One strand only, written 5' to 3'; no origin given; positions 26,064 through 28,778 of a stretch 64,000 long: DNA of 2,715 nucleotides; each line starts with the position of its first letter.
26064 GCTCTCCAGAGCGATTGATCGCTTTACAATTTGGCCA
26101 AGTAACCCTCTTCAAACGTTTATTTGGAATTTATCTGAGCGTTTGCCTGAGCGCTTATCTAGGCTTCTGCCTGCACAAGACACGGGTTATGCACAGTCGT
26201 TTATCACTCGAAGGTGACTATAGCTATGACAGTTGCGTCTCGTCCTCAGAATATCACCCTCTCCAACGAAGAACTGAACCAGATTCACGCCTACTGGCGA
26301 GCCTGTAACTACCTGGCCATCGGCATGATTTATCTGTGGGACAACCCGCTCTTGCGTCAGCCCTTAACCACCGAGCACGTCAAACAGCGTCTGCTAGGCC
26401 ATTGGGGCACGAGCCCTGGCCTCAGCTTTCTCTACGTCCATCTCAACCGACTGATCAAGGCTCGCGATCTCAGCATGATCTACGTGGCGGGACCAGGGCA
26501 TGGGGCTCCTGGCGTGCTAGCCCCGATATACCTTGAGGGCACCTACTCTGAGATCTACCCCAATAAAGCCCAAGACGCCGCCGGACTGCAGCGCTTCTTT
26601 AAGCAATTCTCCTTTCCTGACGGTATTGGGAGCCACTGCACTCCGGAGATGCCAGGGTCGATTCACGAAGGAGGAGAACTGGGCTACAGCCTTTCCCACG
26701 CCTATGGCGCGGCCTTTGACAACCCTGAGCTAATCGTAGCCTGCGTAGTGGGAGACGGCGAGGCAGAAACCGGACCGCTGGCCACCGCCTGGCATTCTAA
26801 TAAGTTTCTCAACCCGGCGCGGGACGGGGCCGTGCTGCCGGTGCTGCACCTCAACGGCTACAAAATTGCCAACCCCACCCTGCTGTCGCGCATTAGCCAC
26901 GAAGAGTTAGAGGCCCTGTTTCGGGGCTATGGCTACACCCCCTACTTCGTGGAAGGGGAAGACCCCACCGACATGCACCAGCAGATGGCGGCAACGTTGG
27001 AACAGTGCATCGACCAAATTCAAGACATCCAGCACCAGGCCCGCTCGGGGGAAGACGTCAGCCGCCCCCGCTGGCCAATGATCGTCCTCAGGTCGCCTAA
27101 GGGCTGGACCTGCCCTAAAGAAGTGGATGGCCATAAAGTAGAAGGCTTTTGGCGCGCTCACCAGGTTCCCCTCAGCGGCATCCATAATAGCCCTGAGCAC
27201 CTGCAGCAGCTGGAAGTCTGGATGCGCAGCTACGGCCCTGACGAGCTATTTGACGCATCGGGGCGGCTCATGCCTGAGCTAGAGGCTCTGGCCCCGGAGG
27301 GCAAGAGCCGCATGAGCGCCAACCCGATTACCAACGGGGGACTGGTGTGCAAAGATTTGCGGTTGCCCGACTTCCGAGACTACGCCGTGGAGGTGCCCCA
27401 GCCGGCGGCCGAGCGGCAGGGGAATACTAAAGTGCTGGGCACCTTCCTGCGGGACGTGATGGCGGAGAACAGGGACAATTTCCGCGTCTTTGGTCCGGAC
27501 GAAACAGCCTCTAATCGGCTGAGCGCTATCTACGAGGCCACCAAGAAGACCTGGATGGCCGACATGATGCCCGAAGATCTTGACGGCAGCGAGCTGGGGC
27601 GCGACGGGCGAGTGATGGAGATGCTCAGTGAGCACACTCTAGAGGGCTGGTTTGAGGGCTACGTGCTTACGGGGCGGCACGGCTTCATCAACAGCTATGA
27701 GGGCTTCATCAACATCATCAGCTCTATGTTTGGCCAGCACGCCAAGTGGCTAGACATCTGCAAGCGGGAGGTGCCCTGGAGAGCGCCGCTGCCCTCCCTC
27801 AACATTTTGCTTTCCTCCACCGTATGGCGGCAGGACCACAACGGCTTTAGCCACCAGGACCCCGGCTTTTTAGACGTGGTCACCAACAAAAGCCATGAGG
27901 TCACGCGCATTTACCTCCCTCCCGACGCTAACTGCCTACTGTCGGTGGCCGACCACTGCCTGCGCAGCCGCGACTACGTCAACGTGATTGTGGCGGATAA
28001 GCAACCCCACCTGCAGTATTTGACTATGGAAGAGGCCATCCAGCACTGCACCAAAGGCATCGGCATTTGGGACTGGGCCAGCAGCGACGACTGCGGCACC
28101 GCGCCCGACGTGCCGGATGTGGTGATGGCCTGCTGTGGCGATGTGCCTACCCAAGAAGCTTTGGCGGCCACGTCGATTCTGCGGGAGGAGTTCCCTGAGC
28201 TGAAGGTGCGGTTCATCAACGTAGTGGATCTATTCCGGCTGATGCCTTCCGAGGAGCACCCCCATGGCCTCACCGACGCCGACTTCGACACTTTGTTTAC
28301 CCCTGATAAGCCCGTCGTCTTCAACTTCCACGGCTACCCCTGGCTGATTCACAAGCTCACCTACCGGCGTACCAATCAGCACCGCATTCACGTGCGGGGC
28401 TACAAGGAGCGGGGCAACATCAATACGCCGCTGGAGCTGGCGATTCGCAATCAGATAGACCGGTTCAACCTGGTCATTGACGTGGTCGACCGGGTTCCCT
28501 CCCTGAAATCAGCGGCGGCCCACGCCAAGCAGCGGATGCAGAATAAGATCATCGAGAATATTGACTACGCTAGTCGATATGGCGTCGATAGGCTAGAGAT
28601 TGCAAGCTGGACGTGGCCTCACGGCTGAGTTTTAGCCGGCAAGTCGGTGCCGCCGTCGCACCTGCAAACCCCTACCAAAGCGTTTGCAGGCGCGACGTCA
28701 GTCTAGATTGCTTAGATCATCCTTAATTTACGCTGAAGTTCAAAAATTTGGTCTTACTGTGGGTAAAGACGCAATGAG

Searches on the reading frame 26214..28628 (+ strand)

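Call 106: search_protein_families(library=pfam, proteins=[window:26214-28628:+], max_evalue=0.001)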
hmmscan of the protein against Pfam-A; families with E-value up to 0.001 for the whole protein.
window:26214-28628:+ (804 aa): 3 families
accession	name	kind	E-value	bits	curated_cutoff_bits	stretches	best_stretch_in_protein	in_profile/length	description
PF09364.15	XFP_N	-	8.7e-184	610.9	23.7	1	16-377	2-363/364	XFP N-terminal domain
PF09363.15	XFP_C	-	3.9e-90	301.2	23.4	1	596-801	1-202/202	XFP C-terminal domain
PF03894.20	XFP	-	3.2e-83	278.3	22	1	407-585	2-177/177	D-xylulose 5-phosphate/D-fructose 6-phosphate phosphoketolase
